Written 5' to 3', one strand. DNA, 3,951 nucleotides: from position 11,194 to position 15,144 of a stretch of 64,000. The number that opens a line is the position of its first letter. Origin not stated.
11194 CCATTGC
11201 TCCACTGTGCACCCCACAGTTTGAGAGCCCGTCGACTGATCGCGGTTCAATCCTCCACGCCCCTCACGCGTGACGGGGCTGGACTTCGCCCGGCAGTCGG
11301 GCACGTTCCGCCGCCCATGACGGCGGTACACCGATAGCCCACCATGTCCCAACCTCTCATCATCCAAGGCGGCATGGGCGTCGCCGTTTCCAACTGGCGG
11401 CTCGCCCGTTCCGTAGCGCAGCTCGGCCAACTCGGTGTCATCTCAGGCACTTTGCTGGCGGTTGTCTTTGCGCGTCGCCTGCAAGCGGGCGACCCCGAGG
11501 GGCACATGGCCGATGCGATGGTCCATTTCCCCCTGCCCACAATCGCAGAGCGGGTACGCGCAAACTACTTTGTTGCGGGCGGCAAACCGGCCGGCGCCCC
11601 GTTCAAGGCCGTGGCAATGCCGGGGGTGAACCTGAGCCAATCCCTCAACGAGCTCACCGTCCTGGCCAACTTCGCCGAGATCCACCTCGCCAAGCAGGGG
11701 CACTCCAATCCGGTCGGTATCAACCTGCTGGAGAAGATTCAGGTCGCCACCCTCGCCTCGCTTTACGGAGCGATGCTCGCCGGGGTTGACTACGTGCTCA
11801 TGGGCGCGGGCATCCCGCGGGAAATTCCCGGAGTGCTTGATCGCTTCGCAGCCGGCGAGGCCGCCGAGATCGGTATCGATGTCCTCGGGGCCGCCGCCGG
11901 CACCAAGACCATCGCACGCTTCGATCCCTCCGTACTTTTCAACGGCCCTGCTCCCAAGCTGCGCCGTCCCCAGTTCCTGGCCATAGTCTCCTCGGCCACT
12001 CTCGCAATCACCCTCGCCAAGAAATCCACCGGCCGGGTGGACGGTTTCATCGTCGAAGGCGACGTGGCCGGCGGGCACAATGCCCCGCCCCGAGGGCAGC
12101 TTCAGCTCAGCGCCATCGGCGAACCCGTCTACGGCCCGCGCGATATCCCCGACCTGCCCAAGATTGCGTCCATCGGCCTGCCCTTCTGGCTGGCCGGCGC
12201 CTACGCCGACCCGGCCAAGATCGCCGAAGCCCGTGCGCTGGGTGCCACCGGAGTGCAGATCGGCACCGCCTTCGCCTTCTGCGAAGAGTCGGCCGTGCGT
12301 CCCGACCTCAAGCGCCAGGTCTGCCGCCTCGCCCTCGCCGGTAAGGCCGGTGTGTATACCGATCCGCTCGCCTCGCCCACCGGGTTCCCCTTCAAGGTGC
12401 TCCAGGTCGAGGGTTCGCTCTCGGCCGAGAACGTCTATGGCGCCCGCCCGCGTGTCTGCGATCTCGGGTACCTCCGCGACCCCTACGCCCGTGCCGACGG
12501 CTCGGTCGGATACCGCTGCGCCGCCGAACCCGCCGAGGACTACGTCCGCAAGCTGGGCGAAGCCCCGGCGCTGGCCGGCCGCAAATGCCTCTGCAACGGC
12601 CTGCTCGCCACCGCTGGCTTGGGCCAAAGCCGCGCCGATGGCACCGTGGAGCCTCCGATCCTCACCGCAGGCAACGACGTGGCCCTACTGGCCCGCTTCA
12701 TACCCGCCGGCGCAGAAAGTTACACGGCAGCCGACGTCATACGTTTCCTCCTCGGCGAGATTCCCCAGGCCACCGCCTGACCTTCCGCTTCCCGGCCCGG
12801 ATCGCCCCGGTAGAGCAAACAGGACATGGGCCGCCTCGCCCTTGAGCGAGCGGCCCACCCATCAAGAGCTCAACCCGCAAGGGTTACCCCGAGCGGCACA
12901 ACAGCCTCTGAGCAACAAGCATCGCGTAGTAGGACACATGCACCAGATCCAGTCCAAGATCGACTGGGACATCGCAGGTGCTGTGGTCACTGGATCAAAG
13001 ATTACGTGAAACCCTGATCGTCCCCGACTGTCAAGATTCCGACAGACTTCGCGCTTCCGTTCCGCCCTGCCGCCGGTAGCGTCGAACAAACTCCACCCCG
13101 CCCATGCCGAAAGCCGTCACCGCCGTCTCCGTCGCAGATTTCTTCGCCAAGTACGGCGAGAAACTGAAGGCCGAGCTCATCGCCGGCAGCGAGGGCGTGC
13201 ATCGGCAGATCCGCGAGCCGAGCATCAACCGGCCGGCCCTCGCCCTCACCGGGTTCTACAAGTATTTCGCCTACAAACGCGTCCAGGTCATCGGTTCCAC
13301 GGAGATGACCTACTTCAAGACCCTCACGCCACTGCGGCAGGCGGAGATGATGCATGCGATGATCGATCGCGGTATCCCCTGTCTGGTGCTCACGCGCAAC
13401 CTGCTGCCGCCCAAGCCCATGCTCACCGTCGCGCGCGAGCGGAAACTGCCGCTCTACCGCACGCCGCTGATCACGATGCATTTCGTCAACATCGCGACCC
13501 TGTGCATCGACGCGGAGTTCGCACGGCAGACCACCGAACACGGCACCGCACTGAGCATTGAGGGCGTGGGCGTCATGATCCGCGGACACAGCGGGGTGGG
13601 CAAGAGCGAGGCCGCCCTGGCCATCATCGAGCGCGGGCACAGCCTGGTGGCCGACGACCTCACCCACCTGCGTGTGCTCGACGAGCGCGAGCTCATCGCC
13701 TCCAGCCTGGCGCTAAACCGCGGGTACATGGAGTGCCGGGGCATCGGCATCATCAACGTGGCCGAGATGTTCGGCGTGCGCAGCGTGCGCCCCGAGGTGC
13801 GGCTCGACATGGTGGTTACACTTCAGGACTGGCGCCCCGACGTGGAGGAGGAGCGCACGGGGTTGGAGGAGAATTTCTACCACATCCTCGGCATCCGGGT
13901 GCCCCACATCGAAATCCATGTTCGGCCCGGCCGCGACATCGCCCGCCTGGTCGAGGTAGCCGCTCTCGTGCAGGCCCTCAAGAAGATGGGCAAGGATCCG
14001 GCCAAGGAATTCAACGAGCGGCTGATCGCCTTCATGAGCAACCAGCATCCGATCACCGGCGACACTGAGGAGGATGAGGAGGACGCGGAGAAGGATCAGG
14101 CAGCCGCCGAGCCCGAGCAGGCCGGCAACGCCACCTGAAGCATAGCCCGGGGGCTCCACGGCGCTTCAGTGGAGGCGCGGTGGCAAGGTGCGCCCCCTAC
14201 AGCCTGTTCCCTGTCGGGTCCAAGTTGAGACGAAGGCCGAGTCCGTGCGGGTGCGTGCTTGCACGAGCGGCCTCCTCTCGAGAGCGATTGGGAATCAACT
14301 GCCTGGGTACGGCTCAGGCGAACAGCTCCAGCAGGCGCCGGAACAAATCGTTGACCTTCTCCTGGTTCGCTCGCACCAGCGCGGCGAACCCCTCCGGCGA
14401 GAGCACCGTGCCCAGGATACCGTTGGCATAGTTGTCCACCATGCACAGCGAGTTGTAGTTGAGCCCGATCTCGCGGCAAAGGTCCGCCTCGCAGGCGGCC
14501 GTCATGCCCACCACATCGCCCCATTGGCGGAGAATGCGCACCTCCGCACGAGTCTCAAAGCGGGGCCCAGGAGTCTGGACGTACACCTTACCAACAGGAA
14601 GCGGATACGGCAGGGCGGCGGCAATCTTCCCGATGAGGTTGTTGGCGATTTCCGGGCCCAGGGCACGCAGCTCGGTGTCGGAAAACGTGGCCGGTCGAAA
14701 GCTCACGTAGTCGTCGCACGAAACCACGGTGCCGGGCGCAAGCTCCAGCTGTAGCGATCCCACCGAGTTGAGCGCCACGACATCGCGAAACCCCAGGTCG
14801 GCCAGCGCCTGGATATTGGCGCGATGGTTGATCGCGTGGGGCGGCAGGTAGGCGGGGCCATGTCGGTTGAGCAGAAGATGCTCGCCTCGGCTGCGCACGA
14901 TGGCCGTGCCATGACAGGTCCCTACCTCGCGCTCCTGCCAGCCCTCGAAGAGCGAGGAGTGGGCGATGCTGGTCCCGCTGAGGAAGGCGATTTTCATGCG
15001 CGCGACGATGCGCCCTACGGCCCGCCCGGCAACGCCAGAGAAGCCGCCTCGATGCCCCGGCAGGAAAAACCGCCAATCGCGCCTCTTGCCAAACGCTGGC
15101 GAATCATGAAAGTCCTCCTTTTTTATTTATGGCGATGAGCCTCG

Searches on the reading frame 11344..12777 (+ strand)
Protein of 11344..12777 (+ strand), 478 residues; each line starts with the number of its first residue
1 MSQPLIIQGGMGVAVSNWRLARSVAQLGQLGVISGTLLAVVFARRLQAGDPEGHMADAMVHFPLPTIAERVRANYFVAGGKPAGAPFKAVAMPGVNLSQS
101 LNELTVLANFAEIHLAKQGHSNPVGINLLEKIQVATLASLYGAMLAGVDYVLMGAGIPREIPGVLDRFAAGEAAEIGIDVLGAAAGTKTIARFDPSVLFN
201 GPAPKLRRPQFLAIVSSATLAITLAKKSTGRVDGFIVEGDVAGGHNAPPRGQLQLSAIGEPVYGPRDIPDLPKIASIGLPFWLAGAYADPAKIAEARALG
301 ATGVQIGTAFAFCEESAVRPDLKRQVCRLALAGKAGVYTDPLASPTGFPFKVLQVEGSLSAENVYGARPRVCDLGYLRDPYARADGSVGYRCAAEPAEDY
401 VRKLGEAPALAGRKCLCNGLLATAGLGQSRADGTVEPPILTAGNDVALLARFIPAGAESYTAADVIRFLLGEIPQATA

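Call 12: search_protein_families(library=pfam, proteins=[window:11344-12777:+], max_evalue=0.001)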
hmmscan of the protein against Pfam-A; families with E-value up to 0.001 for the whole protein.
window:11344-12777:+ (478 aa): 1 family
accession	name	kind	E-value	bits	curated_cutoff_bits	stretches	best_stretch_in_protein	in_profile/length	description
PF03060.21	NMO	-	8e-15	55.5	28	1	213-326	141-241/331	Nitronate monooxygenase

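Call 92: search_protein_families(library=pfam, proteins=[window:11344-12777:+], max_evalue=0.001)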
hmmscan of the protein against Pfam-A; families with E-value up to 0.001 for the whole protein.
window:11344-12777:+ (478 aa): 1 family
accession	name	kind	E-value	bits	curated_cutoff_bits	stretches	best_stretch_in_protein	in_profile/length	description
PF03060.21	NMO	-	8e-15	55.5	28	1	213-326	141-241/331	Nitronate monooxygenase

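Call 93: find_related_loci(query=window:11344-12777:+, collection=metagenome_contigs, flank=8000)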
Query window:11344-12777:+ (478 aa) in metagenome_contigs; peptide patterns used: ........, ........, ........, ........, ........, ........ (x = any residue, [..] = any of these).
600 stretches matched a pattern (row limit reached: there are more); 254 encode a relative of the query (tblastn E <= 1e-3); the best 80 are kept; 80 distinct loci.
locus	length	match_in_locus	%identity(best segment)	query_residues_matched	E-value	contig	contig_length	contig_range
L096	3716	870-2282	78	1-471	0e+0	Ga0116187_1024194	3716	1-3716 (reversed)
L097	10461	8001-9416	69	1-472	0e+0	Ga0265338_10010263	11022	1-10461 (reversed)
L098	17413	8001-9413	68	1-472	0e+0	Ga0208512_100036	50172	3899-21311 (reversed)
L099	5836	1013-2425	68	1-472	0e+0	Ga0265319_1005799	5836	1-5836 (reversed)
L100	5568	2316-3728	67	1-472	0e+0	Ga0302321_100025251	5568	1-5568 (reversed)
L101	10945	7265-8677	66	1-470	0e+0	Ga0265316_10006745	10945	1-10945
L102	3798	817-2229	66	1-472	0e+0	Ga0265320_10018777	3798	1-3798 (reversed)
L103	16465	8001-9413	66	1-472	0e+0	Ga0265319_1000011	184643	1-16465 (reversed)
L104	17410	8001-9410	64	1-470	0e+0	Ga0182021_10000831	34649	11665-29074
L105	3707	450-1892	62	1-474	0e+0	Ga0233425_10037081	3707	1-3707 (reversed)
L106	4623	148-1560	67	1-470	0e+0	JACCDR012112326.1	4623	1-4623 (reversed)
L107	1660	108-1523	65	1-472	0e+0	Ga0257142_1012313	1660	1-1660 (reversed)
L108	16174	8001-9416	63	1-472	0e+0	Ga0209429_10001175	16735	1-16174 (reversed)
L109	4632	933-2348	63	1-472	0e+0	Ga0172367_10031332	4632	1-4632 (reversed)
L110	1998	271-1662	66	1-466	0e+0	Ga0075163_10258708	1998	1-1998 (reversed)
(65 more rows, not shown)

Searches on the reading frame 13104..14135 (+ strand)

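Call 12: search_protein_families(library=pfam, proteins=[window:13104-14135:+], max_evalue=0.001)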
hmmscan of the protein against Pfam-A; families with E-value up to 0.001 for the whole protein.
window:13104-14135:+ (344 aa): 3 families
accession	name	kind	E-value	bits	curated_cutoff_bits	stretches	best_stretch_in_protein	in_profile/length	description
PF07475.17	Hpr_kinase_C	-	1.5e-54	184.5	33.3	1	138-306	2-170/171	HPr Serine kinase C-terminal domain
PF02603.21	Hpr_kinase_N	-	1.5e-33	115.9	24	1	9-130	2-120/125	HPr Serine kinase N terminus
PF07905.16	PucR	-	0.00027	21.7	33.5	1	21-132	8-112/118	Purine catabolism regulatory protein-like family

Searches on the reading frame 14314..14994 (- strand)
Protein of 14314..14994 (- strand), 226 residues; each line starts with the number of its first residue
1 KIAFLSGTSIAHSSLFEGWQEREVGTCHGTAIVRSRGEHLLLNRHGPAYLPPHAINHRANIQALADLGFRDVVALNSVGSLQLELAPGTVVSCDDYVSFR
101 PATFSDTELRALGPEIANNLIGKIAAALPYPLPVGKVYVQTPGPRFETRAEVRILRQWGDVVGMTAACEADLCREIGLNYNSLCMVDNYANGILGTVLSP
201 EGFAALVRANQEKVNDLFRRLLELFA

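Call 12: search_protein_families(library=pfam, proteins=[window:14314-14994:-], max_evalue=0.001)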
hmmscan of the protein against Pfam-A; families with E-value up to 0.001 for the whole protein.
window:14314-14994:- (226 aa): 1 family
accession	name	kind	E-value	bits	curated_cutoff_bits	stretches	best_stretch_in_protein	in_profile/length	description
PF01048.26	PNP_UDP_1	-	4.7e-27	95.3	25.1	1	33-222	37-232/233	Phosphorylase superfamily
